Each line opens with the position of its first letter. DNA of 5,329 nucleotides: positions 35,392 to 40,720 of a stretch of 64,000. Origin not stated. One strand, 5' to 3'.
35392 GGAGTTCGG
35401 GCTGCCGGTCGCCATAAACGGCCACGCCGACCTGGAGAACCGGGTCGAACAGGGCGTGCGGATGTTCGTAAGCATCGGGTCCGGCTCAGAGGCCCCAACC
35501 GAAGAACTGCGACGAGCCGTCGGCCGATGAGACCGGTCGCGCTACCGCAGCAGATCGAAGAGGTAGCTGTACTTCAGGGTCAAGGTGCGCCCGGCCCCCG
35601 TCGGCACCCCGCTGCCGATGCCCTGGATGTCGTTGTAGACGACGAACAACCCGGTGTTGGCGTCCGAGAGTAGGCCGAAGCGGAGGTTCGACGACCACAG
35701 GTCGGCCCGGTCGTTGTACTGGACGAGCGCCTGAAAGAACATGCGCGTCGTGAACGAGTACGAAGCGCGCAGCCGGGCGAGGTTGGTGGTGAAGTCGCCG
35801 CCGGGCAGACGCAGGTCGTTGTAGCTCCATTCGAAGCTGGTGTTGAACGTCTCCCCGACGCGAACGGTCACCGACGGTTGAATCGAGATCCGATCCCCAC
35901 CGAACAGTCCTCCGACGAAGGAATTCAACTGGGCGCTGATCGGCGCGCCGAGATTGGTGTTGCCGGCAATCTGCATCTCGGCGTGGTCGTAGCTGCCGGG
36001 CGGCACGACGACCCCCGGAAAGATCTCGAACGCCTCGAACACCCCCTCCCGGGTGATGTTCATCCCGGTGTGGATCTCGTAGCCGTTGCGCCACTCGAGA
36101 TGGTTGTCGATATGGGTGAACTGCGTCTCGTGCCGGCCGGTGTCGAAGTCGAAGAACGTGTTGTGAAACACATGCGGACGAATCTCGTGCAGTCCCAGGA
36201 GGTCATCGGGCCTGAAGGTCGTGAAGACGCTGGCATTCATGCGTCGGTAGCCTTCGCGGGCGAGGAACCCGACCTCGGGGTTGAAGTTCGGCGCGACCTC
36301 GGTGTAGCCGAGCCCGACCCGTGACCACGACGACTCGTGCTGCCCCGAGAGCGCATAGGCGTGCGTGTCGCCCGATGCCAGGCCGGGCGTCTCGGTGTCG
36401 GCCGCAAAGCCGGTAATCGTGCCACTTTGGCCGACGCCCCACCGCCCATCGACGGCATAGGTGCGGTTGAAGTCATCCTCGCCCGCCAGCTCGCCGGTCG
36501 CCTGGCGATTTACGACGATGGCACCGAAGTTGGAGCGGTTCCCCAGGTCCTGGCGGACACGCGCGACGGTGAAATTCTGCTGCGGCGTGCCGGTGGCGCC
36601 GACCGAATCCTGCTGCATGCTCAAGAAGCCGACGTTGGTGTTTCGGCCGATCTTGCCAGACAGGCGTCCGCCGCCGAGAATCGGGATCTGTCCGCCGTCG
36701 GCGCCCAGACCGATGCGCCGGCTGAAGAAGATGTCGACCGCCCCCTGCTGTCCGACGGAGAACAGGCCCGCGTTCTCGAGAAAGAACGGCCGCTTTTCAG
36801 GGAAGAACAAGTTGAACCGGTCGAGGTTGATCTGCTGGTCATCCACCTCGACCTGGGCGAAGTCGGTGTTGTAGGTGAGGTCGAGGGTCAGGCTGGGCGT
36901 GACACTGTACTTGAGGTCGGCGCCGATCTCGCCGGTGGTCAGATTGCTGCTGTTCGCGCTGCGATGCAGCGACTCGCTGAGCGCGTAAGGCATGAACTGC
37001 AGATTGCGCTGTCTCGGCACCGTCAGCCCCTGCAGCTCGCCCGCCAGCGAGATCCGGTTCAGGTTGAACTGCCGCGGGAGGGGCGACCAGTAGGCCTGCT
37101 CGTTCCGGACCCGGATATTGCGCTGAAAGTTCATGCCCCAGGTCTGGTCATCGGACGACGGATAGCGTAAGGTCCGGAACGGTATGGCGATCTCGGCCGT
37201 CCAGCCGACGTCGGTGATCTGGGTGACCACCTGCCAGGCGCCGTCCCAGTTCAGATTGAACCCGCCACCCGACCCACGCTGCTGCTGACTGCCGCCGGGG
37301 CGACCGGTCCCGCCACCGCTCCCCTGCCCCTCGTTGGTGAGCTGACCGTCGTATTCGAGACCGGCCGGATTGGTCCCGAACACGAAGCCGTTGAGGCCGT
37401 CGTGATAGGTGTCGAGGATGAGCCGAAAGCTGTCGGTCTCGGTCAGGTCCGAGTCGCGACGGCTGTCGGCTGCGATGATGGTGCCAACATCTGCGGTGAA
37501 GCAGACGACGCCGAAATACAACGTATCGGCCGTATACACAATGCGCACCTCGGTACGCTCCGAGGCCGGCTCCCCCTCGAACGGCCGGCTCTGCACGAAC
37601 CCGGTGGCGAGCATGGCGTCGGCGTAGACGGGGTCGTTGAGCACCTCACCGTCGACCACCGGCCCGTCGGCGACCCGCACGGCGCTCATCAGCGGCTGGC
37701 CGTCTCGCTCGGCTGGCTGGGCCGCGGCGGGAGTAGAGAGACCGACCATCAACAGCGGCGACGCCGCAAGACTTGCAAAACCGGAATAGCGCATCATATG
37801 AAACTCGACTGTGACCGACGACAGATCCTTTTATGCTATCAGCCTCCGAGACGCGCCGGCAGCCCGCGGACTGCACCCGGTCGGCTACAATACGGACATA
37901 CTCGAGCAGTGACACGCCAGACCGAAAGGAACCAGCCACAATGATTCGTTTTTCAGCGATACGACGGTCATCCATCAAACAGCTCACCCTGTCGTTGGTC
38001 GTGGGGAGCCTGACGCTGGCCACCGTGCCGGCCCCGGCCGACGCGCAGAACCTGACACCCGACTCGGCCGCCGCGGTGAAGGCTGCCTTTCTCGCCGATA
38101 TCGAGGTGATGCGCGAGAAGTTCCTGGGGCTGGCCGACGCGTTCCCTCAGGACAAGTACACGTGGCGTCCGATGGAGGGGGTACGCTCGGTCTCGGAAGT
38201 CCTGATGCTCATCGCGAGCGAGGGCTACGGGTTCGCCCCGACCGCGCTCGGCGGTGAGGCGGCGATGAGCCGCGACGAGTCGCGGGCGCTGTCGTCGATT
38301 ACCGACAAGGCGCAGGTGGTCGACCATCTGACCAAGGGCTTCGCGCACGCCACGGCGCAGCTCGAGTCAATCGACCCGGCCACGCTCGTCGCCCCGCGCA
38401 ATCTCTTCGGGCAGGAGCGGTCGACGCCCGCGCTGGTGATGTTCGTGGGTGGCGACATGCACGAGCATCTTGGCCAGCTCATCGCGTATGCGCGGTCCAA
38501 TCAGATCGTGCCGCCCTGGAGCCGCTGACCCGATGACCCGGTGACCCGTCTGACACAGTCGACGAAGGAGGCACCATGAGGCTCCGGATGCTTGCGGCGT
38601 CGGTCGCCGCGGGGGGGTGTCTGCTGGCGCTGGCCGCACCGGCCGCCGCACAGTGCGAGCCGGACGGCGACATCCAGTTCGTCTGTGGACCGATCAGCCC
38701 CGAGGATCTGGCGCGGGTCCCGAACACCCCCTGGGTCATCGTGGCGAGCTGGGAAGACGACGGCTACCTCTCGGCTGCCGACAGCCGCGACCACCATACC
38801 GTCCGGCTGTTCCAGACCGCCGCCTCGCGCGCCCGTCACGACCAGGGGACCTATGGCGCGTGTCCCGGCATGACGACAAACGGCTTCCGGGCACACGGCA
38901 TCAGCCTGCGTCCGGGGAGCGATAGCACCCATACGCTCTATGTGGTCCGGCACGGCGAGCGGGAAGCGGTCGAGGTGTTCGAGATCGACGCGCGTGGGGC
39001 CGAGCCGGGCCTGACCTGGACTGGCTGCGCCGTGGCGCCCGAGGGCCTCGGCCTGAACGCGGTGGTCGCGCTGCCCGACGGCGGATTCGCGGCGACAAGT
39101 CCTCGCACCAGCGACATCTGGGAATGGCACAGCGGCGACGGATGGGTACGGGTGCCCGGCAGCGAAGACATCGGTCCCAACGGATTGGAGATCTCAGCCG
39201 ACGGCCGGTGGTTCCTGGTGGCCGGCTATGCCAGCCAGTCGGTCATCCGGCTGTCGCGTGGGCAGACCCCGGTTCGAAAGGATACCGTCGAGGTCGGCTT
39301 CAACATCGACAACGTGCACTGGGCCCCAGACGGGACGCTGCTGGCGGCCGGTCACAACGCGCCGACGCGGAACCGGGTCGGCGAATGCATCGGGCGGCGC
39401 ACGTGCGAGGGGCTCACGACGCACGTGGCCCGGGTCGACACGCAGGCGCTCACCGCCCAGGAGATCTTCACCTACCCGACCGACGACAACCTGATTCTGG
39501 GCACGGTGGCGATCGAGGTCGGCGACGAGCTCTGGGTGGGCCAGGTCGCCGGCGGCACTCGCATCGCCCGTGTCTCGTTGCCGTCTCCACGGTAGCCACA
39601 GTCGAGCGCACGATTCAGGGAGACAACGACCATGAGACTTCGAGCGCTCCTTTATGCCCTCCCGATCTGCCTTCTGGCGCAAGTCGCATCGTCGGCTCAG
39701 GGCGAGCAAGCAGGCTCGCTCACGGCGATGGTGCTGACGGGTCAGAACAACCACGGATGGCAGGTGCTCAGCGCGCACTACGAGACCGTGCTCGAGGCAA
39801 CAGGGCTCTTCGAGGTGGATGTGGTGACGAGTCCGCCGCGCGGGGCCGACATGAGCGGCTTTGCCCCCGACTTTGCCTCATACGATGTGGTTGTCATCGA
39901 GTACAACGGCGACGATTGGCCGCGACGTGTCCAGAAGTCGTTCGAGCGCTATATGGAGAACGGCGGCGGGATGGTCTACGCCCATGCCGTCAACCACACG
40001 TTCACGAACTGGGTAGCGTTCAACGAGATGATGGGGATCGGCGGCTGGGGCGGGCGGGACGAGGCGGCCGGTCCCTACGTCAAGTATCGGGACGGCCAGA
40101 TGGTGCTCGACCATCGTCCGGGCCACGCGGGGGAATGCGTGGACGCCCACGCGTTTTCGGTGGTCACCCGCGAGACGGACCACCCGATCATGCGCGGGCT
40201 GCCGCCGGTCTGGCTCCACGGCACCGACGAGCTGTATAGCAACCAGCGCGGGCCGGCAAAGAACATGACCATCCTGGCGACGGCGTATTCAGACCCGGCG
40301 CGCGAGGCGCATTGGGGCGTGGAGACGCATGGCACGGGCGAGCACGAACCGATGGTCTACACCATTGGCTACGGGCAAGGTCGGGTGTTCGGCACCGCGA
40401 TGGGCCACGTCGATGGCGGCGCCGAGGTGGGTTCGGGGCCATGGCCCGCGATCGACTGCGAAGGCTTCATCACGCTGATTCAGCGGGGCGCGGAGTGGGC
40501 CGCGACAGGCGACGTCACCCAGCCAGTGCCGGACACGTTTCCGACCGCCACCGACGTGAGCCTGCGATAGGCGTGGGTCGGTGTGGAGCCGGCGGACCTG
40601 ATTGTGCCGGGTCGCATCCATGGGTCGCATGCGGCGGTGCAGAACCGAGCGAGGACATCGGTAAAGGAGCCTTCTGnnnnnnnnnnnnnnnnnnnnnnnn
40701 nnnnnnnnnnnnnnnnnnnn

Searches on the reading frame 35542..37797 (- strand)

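Call 8: search_protein_families(library=pfam, proteins=[window:35542-37797:-], max_evalue=0.001)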
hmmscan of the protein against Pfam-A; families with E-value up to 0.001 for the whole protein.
window:35542-37797:- (751 aa): 1 family
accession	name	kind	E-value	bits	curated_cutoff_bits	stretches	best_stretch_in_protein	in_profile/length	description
PF19313.5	DUF5916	-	3.1e-22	79.5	22.6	1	266-364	5-96/572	Domain of unknown function (DUF5916)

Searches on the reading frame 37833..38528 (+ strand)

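Call 8: search_protein_families(library=pfam, proteins=[window:37833-38528:+], max_evalue=0.001)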
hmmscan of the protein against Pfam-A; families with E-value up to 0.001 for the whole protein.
window:37833-38528:+ (231 aa): 2 families
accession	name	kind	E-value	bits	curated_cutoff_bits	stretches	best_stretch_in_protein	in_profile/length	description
PF12867.12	DinB_2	-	3.3e-08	34.5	24.8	1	91-216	3-128/128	DinB superfamily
PF05163.17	DinB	-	1e-06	29.3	23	1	86-221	8-143/165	DinB family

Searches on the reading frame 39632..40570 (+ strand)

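Call 8: search_protein_families(library=pfam, proteins=[window:39632-40570:+], max_evalue=0.001)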
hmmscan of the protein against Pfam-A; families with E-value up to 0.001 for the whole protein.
window:39632-40570:+ (312 aa): 1 family
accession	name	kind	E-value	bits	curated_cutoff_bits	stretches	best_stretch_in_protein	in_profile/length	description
PF06283.17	ThuA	-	2.2e-22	80.8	33.4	1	34-261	4-190/209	Trehalose utilisation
